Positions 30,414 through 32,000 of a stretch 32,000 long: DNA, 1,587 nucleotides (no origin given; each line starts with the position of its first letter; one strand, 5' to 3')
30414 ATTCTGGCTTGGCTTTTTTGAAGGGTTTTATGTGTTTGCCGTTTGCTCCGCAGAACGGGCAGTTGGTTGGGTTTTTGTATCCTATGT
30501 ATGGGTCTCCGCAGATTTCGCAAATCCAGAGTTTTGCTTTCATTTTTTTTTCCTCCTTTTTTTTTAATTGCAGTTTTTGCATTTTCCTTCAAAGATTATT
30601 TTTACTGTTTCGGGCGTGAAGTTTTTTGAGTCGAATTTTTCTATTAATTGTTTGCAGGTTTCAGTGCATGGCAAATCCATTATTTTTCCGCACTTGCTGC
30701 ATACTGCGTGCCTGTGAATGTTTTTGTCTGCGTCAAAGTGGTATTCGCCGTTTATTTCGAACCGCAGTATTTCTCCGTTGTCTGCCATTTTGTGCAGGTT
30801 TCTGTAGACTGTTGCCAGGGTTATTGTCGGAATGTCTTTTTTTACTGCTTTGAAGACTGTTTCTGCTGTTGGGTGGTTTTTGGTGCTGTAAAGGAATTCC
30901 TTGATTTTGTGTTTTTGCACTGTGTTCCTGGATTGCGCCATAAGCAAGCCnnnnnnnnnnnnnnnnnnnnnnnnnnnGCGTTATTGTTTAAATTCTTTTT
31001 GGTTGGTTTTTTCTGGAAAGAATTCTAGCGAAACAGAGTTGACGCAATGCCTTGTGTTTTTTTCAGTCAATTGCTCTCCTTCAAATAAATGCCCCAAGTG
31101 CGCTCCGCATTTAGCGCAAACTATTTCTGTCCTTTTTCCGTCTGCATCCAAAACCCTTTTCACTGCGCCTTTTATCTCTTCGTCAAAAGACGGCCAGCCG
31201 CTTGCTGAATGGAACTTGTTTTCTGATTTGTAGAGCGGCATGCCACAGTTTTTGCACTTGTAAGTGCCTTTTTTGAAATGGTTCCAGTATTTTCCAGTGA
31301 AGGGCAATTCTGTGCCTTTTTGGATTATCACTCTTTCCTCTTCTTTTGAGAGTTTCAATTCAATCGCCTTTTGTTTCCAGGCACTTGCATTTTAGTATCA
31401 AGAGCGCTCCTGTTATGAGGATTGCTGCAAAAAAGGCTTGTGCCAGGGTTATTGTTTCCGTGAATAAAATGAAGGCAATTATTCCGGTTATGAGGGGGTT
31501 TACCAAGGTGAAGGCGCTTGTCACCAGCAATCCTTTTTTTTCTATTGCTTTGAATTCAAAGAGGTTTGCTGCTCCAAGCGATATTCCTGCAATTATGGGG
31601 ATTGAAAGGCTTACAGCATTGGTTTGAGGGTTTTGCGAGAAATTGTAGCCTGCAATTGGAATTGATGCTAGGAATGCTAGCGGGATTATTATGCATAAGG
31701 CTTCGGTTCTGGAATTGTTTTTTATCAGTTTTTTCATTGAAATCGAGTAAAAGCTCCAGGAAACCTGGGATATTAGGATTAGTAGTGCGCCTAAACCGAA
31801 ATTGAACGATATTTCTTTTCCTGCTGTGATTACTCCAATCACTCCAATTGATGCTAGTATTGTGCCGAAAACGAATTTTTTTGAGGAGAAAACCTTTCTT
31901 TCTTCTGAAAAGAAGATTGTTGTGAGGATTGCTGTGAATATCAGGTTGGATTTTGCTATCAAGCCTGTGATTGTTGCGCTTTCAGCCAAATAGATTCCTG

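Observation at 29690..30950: Second island with the same + strand G+T excess, but with the genes on the - strand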

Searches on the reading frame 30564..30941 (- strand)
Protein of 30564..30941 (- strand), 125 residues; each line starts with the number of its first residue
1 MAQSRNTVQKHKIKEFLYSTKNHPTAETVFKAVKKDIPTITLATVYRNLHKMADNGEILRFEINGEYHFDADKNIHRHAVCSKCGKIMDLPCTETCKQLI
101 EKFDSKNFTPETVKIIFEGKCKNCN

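Call 9: search_protein_families(library=pfam, proteins=[window:30564-30941:-], max_evalue=0.01)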
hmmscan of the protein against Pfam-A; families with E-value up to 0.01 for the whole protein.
window:30564-30941:- (125 aa): 1 family
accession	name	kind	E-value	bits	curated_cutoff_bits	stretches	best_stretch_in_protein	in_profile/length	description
PF01475.25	FUR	-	3.5e-23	82.5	23.1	1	3-116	3-119/121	Ferric uptake regulator family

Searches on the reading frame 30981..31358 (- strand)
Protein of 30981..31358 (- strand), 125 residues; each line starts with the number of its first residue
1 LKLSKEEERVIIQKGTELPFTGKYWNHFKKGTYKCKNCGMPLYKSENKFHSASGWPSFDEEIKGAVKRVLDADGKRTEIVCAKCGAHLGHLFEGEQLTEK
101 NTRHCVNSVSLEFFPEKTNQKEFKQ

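Call 9: search_protein_families(library=pfam, proteins=[window:30981-31358:-], max_evalue=0.01)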
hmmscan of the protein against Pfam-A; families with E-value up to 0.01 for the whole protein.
window:30981-31358:- (125 aa): 6 families
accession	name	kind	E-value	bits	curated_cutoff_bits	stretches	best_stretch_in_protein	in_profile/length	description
PF01641.26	SelR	-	6e-43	145.9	24.9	1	3-114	1-115/116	SelR domain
PF24046.1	At4g08330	-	2.8e-06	27.8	27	1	69-104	69-104/129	At4g08330 beta-tent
PF13824.12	zf-Mss51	-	0.00012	22.6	27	1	29-50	11-32/55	Zinc-finger of mitochondrial splicing suppressor 51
PF08271.17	Zn_Ribbon_TF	-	0.00078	19.4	29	0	73-86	14-27/43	TFIIB zinc-binding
PF13878.12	zf-C2H2_3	-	0.0048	17.1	27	0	30-50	11-34/40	zinc-finger of acetyl-transferase ESCO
PF13248.11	Zn_ribbon_3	-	0.0059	16.5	27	0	30-42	14-26/26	zinc-ribbon domain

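Call 13: find_encoding_contigs(protein=window:30981-31358:-, flank=10000, max_places=10)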
Protein window:30981-31358:- (125 aa): no gene with exactly this product is on record in the collection.

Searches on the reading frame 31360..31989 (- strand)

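Call 9: search_protein_families(library=pfam, proteins=[window:31360-31989:-], max_evalue=0.01)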
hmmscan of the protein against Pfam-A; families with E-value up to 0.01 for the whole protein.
window:31360-31989:- (209 aa): 1 family
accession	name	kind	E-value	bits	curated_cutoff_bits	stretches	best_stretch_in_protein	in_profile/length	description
PF00892.27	EamA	-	2.2e-14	54.3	28.2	1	66-199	2-134/135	EamA-like transporter family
